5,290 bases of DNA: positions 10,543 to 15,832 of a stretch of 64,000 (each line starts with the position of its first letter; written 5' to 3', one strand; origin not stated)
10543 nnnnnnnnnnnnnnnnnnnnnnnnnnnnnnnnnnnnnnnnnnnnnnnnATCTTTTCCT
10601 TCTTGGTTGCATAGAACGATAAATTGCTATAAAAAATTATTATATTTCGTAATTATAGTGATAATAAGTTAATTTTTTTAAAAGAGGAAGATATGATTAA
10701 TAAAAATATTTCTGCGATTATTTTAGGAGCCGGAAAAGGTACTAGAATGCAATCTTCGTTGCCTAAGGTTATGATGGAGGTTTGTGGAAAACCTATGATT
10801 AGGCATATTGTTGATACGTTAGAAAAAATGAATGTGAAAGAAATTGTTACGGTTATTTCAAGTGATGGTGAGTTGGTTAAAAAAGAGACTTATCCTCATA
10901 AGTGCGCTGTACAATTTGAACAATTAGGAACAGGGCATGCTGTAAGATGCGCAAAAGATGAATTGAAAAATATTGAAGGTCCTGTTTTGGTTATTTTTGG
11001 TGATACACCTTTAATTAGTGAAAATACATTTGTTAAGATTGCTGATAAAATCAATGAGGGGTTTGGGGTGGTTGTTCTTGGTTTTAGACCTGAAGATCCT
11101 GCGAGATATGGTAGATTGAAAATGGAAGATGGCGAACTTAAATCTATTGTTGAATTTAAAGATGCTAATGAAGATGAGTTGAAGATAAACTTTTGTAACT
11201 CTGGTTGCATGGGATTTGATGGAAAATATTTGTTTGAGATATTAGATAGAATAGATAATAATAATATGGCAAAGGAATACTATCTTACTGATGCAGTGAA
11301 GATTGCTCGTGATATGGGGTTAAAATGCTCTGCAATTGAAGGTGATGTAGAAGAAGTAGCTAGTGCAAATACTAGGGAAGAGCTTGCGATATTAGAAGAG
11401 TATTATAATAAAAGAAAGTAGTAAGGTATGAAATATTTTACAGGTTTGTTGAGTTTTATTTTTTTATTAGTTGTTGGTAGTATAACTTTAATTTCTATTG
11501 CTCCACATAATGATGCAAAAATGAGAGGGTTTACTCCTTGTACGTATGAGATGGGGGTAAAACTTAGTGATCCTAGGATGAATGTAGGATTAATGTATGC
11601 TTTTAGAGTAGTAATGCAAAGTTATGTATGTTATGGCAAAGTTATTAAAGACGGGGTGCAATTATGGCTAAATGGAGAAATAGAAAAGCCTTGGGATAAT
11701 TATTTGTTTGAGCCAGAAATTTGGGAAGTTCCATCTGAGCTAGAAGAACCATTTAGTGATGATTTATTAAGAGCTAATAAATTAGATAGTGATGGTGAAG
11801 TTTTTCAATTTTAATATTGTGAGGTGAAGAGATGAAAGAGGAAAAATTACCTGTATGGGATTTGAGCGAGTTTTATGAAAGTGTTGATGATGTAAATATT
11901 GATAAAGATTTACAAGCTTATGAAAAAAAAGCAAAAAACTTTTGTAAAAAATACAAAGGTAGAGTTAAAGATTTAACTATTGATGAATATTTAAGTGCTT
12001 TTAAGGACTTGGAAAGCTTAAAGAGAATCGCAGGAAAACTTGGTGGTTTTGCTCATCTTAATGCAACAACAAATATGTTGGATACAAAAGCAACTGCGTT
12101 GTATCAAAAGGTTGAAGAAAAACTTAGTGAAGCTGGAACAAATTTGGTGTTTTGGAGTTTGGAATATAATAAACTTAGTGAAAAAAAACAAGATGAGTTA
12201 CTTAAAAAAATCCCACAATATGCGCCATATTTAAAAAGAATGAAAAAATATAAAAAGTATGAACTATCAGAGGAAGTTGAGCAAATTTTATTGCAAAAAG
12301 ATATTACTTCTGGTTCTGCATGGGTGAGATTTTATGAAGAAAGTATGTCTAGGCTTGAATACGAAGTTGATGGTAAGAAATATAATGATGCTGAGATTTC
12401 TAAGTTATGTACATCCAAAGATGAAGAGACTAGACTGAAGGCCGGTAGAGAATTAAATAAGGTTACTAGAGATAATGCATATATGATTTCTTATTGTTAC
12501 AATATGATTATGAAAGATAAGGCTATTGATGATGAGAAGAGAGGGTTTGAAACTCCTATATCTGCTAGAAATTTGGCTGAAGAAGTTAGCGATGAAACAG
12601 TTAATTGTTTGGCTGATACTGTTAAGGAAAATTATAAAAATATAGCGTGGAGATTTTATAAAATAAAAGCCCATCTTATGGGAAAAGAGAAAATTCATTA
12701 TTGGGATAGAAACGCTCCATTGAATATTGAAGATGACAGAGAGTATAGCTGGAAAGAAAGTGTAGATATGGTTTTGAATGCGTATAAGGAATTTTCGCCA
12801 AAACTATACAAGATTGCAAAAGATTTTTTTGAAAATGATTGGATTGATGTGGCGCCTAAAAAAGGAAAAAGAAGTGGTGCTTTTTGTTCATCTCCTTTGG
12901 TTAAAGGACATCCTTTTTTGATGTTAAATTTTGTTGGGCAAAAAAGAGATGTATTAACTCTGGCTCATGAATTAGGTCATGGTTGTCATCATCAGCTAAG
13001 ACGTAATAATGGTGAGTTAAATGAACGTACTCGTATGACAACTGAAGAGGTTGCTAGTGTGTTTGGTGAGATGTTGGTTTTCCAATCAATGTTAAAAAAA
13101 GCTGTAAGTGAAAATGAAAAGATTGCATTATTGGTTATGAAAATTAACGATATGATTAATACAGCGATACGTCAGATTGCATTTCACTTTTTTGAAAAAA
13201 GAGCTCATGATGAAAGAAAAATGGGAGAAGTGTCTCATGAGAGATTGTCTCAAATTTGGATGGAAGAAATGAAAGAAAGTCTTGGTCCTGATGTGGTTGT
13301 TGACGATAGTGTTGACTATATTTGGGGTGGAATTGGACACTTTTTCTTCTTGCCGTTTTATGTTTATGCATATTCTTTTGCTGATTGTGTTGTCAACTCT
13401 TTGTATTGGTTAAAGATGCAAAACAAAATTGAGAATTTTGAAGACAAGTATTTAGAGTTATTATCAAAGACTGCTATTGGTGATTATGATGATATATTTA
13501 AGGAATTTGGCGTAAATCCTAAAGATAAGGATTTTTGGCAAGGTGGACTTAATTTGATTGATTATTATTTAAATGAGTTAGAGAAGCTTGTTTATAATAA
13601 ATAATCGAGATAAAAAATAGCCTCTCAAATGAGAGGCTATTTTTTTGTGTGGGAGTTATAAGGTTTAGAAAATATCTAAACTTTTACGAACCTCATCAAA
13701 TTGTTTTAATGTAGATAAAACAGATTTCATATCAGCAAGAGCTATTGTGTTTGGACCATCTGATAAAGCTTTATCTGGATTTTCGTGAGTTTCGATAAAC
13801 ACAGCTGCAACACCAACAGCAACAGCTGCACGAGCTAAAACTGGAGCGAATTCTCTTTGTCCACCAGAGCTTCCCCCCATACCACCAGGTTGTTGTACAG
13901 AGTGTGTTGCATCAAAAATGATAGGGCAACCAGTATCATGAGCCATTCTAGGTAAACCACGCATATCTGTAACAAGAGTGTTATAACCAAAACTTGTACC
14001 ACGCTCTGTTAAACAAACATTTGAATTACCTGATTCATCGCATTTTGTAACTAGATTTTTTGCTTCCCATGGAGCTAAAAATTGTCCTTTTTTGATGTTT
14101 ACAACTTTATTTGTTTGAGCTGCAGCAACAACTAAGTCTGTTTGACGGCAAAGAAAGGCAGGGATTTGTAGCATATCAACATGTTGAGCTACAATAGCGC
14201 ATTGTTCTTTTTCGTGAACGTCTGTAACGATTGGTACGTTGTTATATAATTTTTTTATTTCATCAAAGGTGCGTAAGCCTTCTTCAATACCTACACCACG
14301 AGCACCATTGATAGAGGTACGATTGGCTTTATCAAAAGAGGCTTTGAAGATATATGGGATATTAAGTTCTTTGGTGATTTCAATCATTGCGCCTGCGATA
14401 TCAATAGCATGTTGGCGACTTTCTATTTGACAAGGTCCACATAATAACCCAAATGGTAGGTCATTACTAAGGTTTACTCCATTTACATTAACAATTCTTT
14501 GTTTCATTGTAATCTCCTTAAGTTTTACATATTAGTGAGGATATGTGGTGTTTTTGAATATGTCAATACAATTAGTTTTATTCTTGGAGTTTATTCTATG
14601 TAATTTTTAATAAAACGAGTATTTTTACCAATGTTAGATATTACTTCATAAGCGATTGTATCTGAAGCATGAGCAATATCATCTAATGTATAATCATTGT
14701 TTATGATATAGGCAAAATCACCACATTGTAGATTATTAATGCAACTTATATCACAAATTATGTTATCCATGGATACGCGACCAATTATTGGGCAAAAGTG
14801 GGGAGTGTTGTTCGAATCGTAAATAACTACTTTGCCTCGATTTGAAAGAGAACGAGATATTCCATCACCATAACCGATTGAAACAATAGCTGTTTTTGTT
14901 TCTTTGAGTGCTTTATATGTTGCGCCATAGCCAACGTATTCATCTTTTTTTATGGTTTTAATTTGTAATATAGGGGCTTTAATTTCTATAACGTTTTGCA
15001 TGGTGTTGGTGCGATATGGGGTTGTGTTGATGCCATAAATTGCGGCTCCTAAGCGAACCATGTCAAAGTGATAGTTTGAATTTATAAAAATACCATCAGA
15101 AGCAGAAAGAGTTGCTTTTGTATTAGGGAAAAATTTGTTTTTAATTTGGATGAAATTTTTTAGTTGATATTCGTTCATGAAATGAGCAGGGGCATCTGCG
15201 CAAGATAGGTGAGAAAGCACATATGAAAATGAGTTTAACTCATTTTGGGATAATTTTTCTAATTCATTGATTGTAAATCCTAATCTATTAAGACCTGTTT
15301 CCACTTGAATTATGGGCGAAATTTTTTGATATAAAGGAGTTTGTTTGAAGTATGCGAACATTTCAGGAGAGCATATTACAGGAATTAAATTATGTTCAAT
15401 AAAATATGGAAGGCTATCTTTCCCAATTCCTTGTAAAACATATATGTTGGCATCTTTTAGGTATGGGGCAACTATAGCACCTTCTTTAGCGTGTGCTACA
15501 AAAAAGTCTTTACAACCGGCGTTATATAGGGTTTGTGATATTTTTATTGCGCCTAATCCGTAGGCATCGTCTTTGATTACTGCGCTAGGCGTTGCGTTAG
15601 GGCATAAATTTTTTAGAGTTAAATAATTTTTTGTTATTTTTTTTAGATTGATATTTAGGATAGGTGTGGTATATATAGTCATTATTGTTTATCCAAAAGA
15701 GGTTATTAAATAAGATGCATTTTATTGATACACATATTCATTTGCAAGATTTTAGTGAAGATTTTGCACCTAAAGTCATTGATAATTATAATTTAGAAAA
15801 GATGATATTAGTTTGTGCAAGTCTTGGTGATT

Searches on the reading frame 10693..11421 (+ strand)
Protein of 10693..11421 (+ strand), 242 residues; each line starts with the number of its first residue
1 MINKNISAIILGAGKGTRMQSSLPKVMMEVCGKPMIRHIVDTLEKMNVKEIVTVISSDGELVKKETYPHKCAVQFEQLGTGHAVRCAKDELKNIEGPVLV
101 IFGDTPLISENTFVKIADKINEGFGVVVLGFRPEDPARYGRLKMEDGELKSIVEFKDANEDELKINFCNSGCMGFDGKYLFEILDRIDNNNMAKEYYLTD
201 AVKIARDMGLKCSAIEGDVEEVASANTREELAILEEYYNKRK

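Call 66: search_protein_families(library=pfam, proteins=[window:10693-11421:+], max_evalue=0.000001)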
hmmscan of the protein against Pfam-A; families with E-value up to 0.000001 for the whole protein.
window:10693-11421:+ (242 aa): 3 families
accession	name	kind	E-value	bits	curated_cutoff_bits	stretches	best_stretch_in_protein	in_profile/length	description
PF12804.13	NTP_transf_3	-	1.1e-16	61.8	27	1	8-131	1-123/160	MobA-like NTP transferase domain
PF00483.29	NTP_transferase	-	6.7e-13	49.2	21.2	1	8-203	2-207/245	Nucleotidyl transferase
PF01128.25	IspD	-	2e-10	41.2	27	1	7-77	2-72/221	2-C-methyl-D-erythritol 4-phosphate cytidylyltransferase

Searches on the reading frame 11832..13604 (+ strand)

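Call 66: search_protein_families(library=pfam, proteins=[window:11832-13604:+], max_evalue=0.000001)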
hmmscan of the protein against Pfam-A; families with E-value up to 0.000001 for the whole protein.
window:11832-13604:+ (590 aa): 2 families
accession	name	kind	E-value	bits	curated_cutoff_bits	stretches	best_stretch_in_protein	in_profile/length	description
PF01432.26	Peptidase_M3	-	1.4e-37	130.6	27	1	194-572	4-454/457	Peptidase family M3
PF08439.15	Peptidase_M3_N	-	9.4e-13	48.6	25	1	113-176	3-69/70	Oligopeptidase F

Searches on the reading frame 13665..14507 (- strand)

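Call 66: search_protein_families(library=pfam, proteins=[window:13665-14507:-], max_evalue=0.000001)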
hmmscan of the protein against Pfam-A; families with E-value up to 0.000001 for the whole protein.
window:13665-14507:- (280 aa): 1 family
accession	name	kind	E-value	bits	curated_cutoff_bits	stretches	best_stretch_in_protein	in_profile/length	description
PF00793.26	DAHP_synth_1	-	9.2e-71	238.3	25.5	1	10-273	9-267/270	DAHP synthetase I family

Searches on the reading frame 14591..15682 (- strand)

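Call 66: search_protein_families(library=pfam, proteins=[window:14591-15682:-], max_evalue=0.000001)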
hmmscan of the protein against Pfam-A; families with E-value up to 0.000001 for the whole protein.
window:14591-15682:- (363 aa): 2 families
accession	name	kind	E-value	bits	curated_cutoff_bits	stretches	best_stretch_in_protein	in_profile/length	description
PF01168.26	Ala_racemase_N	-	3.4e-43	148.3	24.1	1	11-219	1-219/220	Alanine racemase, N-terminal domain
PF00842.27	Ala_racemase_C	-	4.2e-33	114.1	25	1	231-355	1-123/127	Alanine racemase, C-terminal domain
